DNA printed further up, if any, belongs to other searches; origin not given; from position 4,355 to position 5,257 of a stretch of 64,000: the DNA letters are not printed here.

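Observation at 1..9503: Nine-gene translationally coupled operon extending the uncharacterised ynjBCD-ynjE-ynjF gene set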

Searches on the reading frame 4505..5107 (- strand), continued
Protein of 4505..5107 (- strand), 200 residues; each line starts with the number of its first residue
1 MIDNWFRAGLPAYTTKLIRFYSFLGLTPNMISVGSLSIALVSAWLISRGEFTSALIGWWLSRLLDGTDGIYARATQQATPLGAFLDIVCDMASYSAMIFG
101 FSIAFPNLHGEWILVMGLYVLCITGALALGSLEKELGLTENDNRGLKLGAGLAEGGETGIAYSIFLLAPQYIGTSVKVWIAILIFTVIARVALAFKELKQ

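Call 66: find_encoding_contigs(protein=P0051, flank=10000, max_places=1)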
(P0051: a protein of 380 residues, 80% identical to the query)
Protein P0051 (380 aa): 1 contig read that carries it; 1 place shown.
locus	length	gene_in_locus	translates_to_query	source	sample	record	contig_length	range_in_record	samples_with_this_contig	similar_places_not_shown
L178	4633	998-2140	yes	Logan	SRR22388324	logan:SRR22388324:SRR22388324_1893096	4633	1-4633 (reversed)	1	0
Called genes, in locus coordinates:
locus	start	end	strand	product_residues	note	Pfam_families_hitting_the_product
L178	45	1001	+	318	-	PF04055:Radical_SAM, PF12345:DUF3641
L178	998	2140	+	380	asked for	-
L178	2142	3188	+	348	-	PF01209:Ubie_methyltran, PF13489:Methyltransf_23, PF01135:PCMT (weak), PF13847:Methyltransf_31, PF08241:Methyltransf_11, PF08242:Methyltransf_12, PF13649:Methyltransf_25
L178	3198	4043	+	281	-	PF01048:PNP_UDP_1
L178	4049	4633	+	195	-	?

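Call 72: find_encoding_contigs(protein=P0077, flank=10000, max_places=1)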
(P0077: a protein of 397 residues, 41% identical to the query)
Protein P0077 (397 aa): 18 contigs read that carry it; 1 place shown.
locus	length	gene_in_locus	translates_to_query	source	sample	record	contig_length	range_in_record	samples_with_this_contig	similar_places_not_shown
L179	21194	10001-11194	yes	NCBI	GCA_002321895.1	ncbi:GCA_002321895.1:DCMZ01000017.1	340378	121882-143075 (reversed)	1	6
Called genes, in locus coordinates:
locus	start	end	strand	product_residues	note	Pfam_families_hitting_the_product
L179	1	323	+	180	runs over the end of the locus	PF07638:Sigma70_ECF (weak), PF04542:Sigma70_r2, PF08281:Sigma70_r4_2, PF04545:Sigma70_r4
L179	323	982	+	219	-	PF06532:NrsF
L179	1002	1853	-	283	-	PF13489:Methyltransf_23 (weak)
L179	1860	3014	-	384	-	PF02655:ATP-grasp_3 (weak), PF07478:Dala_Dala_lig_C (weak), PF02222:ATP-grasp (faint), PF02786:CPSase_L_D2, PF13535:ATP-grasp_4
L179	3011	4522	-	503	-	PF00171:Aldedh, PF05893:LuxC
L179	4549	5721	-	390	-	PF04055:Radical_SAM, PF13186:SPASM (faint)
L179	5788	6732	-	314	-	PF00535:Glycos_transf_2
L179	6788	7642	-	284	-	-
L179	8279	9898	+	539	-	-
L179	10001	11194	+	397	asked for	-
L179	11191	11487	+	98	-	PF01022:HTH_5, PF12840:HTH_20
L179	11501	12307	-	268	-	PF14394:DUF4423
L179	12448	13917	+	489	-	-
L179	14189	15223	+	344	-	PF04392:ABC_sub_bind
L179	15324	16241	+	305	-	PF02423:OCD_Mu_crystall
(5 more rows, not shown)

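Call 73: find_encoding_contigs(protein=P0106, flank=10000, max_places=1)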
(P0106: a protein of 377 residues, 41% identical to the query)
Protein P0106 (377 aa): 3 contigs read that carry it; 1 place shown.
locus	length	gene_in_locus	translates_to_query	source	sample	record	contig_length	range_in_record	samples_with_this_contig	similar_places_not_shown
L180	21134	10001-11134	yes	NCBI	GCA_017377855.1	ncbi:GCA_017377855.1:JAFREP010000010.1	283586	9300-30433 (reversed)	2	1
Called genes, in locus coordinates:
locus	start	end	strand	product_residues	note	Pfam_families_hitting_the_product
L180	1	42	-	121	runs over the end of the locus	PF04828:GFA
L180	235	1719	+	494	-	PF04244:DPRP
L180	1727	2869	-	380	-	PF16822:ALGX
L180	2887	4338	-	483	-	PF03062:MBOAT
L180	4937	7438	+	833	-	PF07691:PA14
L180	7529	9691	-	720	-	PF00801:PKD, PF18911:PKD_4, PF25852:DUF6242_C (faint)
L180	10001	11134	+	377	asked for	-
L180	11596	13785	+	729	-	PF07715:Plug, PF00593:TonB_dep_Rec_b-barrel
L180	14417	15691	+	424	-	-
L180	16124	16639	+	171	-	PF05932:CesT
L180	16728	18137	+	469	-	-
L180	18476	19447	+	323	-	PF04055:Radical_SAM, PF12345:DUF3641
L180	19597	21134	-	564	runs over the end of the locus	PF09458:H_lectin (faint)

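Call 75: search_dna_similar(query=window:4505-5107:-, collection=plasmids, mode=protein, max_rows=20)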
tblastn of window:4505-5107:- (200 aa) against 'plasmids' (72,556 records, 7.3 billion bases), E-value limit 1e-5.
Records with a match: 28; places in all: 28; records where one place covers at least 80% of the query: 1.
Best place of each record, by identity: <60% 28.
By first word of the organism name: Roseomonas 11; Aliiroseovarius 8; Pseudoalteromonas 4; Escherichia 3; Cetobacterium 1; Rhizobium 1.
By predicted mobility (MOB-suite, as given by PLSDB): non-mobilizable 28.
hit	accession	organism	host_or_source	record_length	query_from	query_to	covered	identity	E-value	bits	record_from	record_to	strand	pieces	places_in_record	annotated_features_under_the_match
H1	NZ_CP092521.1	Cetobacterium somerae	Danio rerio,tissue sample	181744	25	199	88%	25.0%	8e-6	53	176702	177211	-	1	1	CDP-alcohol phosphatidyltransferase family protein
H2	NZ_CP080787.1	Aliiroseovarius crassostreae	-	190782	1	106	53%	37.7%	7e-8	59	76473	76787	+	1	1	CDP-alcohol phosphatidyltransferase family protein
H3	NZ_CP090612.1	Escherichia coli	pig,lung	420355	1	114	57%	32.5%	3e-6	54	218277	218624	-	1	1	ynjF: CDP-alcohol phosphatidyltransferase family protein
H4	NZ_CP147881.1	Roseomonas mucosa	cell culture,Styx glacier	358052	11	121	56%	33.1%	7e-7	56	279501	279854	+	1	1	CDP-alcohol phosphatidyltransferase family protein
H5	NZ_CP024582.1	Roseomonas sp. FDAARGOS_362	Homo sapiens,peripheral Blood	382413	11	121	56%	33.1%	8e-7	56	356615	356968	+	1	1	CDP-alcohol phosphatidyltransferase family protein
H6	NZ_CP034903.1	Roseomonas mucosa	Homo sapiens,tissue sample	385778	11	121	56%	33.1%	8e-7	56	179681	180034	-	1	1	CDP-alcohol phosphatidyltransferase family protein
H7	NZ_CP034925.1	Roseomonas mucosa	Homo sapiens,tissue sample,Clinical, ...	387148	11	121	56%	33.1%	8e-7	56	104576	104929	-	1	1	CDP-alcohol phosphatidyltransferase family protein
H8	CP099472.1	Roseomonas mucosa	Human skin,single cell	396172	11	121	56%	33.1%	8e-7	56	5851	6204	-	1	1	CDP-alcohol phosphatidyltransferase family protein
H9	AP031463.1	Roseomonas mucosa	Homo sapiens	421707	11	121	56%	33.1%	8e-7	56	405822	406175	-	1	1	CDP-alcohol phosphatidyltransferase family protein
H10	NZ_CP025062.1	Roseomonas mucosa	Homo sapiens,Clinical, healthy, human ...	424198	11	121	56%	33.1%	8e-7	56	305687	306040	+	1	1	CDP-alcohol phosphatidyltransferase family protein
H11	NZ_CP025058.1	Roseomonas mucosa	Homo sapiens,Clinical, healthy, human ...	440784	11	121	56%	33.1%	8e-7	56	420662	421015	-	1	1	CDP-alcohol phosphatidyltransferase family protein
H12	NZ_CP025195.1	Roseomonas mucosa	Homo sapiens,clinical, human skin, ...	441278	11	121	56%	33.1%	8e-7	56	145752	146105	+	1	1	CDP-alcohol phosphatidyltransferase family protein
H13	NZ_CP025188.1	Roseomonas mucosa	Homo sapiens,clinical, human skin, ...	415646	11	121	56%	33.1%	8e-7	56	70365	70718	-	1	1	CDP-alcohol phosphatidyltransferase family protein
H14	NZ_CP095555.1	Roseomonas gilardii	single cell,blood and other clinical ...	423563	11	121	56%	33.1%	9e-7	56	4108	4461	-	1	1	CDP-alcohol phosphatidyltransferase family protein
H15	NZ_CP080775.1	Aliiroseovarius crassostreae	-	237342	24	106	42%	42.2%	9e-9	61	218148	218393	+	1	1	CDP-alcohol phosphatidyltransferase family protein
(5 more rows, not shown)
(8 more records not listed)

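Call 76: get_annotated_region(hit=H4, flank=9000)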
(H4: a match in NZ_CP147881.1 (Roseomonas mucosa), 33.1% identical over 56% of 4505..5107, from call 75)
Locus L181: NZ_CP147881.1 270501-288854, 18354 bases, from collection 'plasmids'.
description: Roseomonas mucosa strain GlSt084 plasmid p1, complete sequence
organism: Roseomonas mucosa (NCBI taxid 207340)
taxonomy: Bacteria; Pseudomonadota; Alphaproteobacteria; Rhodospirillales; Acetobacteraceae; Roseomonas; Roseomonas mucosa
host: -; source: cell culture,Styx glacier; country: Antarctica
typing (MOB-suite, as given by PLSDB): non-mobilizable
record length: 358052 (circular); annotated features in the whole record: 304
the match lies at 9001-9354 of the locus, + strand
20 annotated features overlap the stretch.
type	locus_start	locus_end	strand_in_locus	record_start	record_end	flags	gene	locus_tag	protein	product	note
CDS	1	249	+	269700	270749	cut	-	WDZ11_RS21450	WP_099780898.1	biotin/lipoate A/B protein ligase family protein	-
CDS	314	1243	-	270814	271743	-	-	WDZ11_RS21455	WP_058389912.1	dihydrodipicolinate synthase family protein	GO:0009436 - glyoxylate catabolic process [Evidence IEA]; GO:0071704 - organic substance metabolic process [Evidence ...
CDS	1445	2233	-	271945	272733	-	-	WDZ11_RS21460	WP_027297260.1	NTP transferase domain-containing protein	-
CDS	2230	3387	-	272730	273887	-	-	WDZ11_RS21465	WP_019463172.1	hypothetical protein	-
CDS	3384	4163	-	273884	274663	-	-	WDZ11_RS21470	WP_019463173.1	sterol desaturase family protein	GO:0008610 - lipid biosynthetic process [Evidence IEA]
CDS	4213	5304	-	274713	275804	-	-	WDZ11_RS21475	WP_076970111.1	LptF/LptG family permease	-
CDS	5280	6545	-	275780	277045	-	-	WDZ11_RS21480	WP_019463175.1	LptF/LptG family permease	-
CDS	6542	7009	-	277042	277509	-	-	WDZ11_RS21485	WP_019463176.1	HIT family protein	-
CDS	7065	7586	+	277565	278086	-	-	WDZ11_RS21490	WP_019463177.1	DUF2141 domain-containing protein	-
CDS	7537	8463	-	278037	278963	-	-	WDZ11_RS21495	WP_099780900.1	metallophosphoesterase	-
CDS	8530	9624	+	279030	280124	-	-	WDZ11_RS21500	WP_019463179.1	CDP-alcohol phosphatidyltransferase family protein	GO:0008654 - phospholipid biosynthetic process [Evidence IEA]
CDS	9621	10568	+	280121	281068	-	-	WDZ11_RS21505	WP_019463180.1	diacylglycerol kinase family protein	-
CDS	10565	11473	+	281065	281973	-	-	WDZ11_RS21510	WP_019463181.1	hypothetical protein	-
CDS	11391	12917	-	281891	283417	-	-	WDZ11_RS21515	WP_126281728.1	glycosyltransferase family 39 protein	-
CDS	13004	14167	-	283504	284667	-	-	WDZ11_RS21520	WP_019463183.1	pyridoxal phosphate-dependent aminotransferase family protein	-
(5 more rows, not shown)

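Call 77: get_annotated_region(hit=H2, flank=9000)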
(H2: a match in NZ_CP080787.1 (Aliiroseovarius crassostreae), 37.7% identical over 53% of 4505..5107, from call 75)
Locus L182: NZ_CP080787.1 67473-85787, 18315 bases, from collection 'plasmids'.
description: Aliiroseovarius crassostreae strain S212 plasmid unnamed1, complete sequence
organism: Aliiroseovarius crassostreae (NCBI taxid 154981)
taxonomy: Bacteria; Pseudomonadota; Alphaproteobacteria; Rhodobacterales; Paracoccaceae; Aliiroseovarius; Aliiroseovarius crassostreae
host: -; source: -; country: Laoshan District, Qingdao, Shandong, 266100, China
typing (MOB-suite, as given by PLSDB): non-mobilizable
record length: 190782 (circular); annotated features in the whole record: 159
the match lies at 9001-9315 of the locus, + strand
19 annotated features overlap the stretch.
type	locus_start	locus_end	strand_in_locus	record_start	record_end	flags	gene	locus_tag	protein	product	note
CDS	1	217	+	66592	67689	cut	gcvT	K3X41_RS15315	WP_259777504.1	glycine cleavage system aminomethyltransferase GcvT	GO:0006546 - glycine catabolic process [Evidence IEA]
CDS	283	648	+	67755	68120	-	gcvH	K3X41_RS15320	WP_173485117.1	glycine cleavage system protein GcvH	GO:0019464 - glycine decarboxylation via glycine cleavage system [Evidence IEA]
CDS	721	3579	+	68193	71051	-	gcvP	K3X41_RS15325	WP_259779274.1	aminomethyl-transferring glycine dehydrogenase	GO:0019464 - glycine decarboxylation via glycine cleavage system [Evidence IEA]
CDS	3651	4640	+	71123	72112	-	-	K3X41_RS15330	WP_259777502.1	helix-turn-helix domain-containing protein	GO:0006355 - regulation of DNA-templated transcription [Evidence IEA]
CDS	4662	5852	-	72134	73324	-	-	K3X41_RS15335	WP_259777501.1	replication initiation protein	GO:0006270 - DNA replication initiation [Evidence IEA]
CDS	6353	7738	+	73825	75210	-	-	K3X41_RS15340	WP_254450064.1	AAA family ATPase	-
CDS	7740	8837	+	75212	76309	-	-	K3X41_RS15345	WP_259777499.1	ParB/RepB/Spo0J family partition protein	-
CDS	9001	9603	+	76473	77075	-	-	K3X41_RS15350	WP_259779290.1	CDP-alcohol phosphatidyltransferase family protein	GO:0008654 - phospholipid biosynthetic process [Evidence IEA]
CDS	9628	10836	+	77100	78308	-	-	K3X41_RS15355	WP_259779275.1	ABC transporter substrate-binding protein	-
CDS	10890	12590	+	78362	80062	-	-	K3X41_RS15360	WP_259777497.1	ABC transporter permease subunit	GO:0055085 - transmembrane transport [Evidence IEA]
CDS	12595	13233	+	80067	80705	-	-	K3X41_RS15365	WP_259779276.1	ATP-binding cassette domain-containing protein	-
CDS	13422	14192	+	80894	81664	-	-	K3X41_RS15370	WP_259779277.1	energy-coupling factor ABC transporter ATP-binding protein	-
CDS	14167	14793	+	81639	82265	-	-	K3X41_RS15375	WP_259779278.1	energy-coupling factor transporter transmembrane component T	GO:0055085 - transmembrane transport [Evidence IEA]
CDS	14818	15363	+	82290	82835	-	-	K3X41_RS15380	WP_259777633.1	biotin transporter BioY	-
CDS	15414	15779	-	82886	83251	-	uraH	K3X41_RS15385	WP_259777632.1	hydroxyisourate hydrolase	GO:0019628 - urate catabolic process [Evidence IEA]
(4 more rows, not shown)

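Call 83: search_protein_families(library=ncbifam, proteins=[L115:359-1219:+, L115:1203-1967:+, L115:2835-3272:+, L115:3269-3946:+, L115:6993-8114:+, L115:8005-8973:+, L115:8979-9668:+, L115:9665-10345:+, L115:10962-11714:+, L115:11711-12217:+], max_evalue=0.00001)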
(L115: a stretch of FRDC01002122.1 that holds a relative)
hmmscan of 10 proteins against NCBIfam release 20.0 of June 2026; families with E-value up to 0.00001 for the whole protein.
L115:359-1219:+ (286 aa): 5 families
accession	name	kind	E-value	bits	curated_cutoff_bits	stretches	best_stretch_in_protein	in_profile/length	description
NF050167.1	MNIO_BufB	equivalog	3.7e-101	337.8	310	1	10-270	2-261/262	MNIO family bufferin maturase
NF003818.2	PRK05409.1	equivalog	9.3e-65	218.8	360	1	9-270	2-260/264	HvfB family MNIO-type RiPP peptide maturase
TIGR04159.2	methbact_MbnB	equivalog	1.1e-16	61.2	325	1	74-244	67-228/261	methanobactin biosynthesis protein MbnB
NF050151.1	RiPP_MNIO_ApyH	equivalog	5.1e-14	52.1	400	1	49-264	49-270/283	multinuclear non-heme iron-dependent oxidative enzyme ApyH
NF050165.1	MNIO_ChrH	equivalog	2e-12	46.9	600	1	51-243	53-246/363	MNIO family chryseobactin maturase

L115:1203-1967:+ (254 aa): 1 family
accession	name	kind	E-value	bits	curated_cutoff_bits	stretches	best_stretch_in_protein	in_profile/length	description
NF050145.1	RiPP_RRE_HvfC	equivalog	8e-12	45.5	142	1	31-221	23-203/237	HvfC family RiPP maturation protein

L115:2835-3272:+ (145 aa): 1 family
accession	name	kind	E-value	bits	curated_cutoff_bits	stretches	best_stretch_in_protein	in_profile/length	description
NF050144.1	matur_HvfX_fam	equivalog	3.3e-13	50.1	80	1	23-106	3-87/165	HvfX family Cu-binding RiPP maturation protein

L115:3269-3946:+ (225 aa): 4 families
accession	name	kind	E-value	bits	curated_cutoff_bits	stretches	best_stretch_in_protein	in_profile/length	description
TIGR00861.1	MIP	subfamily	4e-29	102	171.25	2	15-172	2-179/224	MIP family channel protein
NF003838.0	PRK05420.1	equivalog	6.4e-17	61.8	256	1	10-223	3-230/231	aquaporin Z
NF045553.1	AquGlycerPorinGla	equivalog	1.5e-12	47.4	400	1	11-112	8-109/290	aquaglyceroporin Gla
NF043012.1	LacAcidTportLarD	equivalog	4.7e-07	29.5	390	0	11-115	3-104/237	D/L-lactic acid transporter LarD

L115:6993-8114:+ (373 aa): 24 families
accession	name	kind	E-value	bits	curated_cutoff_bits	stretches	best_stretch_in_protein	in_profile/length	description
NF008823.0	PRK11873.1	subfamily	2.2e-53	181.5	263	1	28-262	4-239/272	arsenite methyltransferase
NF040538.1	methyl_ArsM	equivalog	6e-49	167.1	500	2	165-302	167-300/356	arsinothricin biosynthesis methyltransferase ArsM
NF038099.1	AsSugarArsM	exception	7.5e-33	114.1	400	1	46-354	13-317/321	arsenosugar biosynthesis arsenite methyltransferase ArsM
NF041537.1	ArsM_AhpD_UU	exception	1.1e-32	113.2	510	1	67-253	50-229/345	arsenite methyltransferase/AhpD domain selenoprotein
NF047649.1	MTase_UXPK_star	exception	1.8e-31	109.2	460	1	66-246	50-223/283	methyltransferase/UXPK-star double selenoprotein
NF041536.1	ArsM_DUF2284_UU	exception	2.6e-30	105.2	575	1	67-254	50-230/459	arsenite methyltransferase/DUF2284 domain selenoprotein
NF045667.1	MTase_DVU1556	equivalog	2.1e-21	76.4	155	1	91-245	22-159/213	DVU_1556 family methyltransferase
NF040539.1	AST_met_ArsM_2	exception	2.1e-16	60.5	240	1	93-251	58-210/262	putative arsinothricin biosynthesis methyltransferase ArsM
TIGR02072.1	BioC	equivalog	3e-16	59.9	184.95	1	91-210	34-138/244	malonyl-ACP O-methyltransferase BioC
NF001244.0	PRK00216.1-5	equivalog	3.6e-14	52.6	216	1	93-206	50-155/236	bifunctional demethylmenaquinone methyltransferase/2-methoxy-6-polyprenyl-1,4-benzoquinol methylase UbiE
NF052510.1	methyltran_MpqE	exception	2.9e-12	46.5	335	1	91-202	46-149/234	methyl-plastoquinone biosynthesis methyltransferase MpqE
TIGR01934.1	MenG_MenH_UbiE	subfamily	8.2e-12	44.9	158.35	1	91-207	39-144/223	ubiquinone/menaquinone biosynthesis methyltransferase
NF043040.1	corrin_prot_MT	hypoth_equivalog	1.7e-11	44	180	1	91-213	41-156/216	corrinoid protein-associated methyltransferase CpaM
TIGR02752.1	MenG_heptapren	equivalog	2.3e-11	43.7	419.85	1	89-202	43-147/231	demethylmenaquinone methyltransferase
NF001243.0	PRK00216.1-4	equivalog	5.6e-11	42.2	235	1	89-202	45-149/237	demethylmenaquinone methyltransferase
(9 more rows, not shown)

L115:8005-8973:+ (322 aa): 11 families
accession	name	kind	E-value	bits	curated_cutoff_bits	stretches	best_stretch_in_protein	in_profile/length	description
TIGR01694.1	MTAP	equivalog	6.8e-86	287.5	274.85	1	42-281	1-236/240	S-methyl-5'-thioadenosine phosphorylase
NF006492.0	PRK08931.1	equivalog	1.8e-83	280.3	437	1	40-310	3-274/291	S-methyl-5'-thioadenosine phosphorylase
NF006334.0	PRK08564.1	equivalog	2.5e-83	279.3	382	1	38-302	5-266/267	S-methyl-5'-thioadenosine phosphorylase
NF005657.0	PRK07432.1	equivalog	7.1e-77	258.4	453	1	41-320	4-285/291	S-methyl-5'-thioadenosine phosphorylase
NF005876.0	PRK07823.1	equivalog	2.8e-68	230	306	1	39-284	4-243/267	S-methyl-5'-thioadenosine phosphorylase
NF006599.0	PRK09136.1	equivalog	9.8e-65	218.2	223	1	41-266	2-227/247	S-methyl-5'-thioinosine phosphorylase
NF006054.0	PRK08202.1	equivalog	2.1e-20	73.4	218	1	106-273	96-264/274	purine-nucleoside phosphorylase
TIGR01697.1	PNPH-PUNA-XAPA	subfamily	6.3e-20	71.6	197.1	1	79-272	46-238/247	inosine/guanosine/xanthosine phosphorylase family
TIGR01698.1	PUNP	equivalog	2.6e-16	59.8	302.6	1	76-273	43-237/245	purine-nucleoside phosphorylase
TIGR01700.1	PNPH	equivalog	1e-14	54.6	293.35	1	108-248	74-214/249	purine nucleoside phosphorylase I, inosine and guanosine-specific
TIGR01699.1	XAPA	equivalog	9.8e-10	38.4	370.9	1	109-241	75-207/248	xanthosine phosphorylase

L115:8979-9668:+ (229 aa): 1 family
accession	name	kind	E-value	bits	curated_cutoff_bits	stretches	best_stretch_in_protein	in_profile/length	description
TIGR04283.1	glyco_like_mftF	equivalog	7.4e-48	163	182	1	3-213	1-207/221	TIGR04283 family arsenosugar biosynthesis glycosyltransferase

L115:9665-10345:+ (226 aa): 1 family
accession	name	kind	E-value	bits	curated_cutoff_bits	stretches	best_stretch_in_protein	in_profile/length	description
TIGR04282.1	glyco_like_cofC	hypoth_equivalog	2.8e-35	121.8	134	1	5-194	1-188/189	TIGR04282 family arsenosugar biosynthesis glycosyltransferase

L115:10962-11714:+ (250 aa): 0 families

L115:11711-12217:+ (168 aa): 3 families
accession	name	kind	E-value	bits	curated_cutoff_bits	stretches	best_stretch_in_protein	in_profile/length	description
TIGR02691.1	arsC_pI258_fam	equivalog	2e-21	76.6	174.3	1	11-143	1-128/129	arsenate reductase (thioredoxin)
NF010053.0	PRK13530.1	subfamily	7.3e-17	62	215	1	11-144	6-128/133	arsenate reductase (thioredoxin)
TIGR02689.1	ars_reduc_gluta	equivalog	4.4e-11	43.1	157.6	1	11-118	3-105/126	arsenate reductase, glutathione/glutaredoxin type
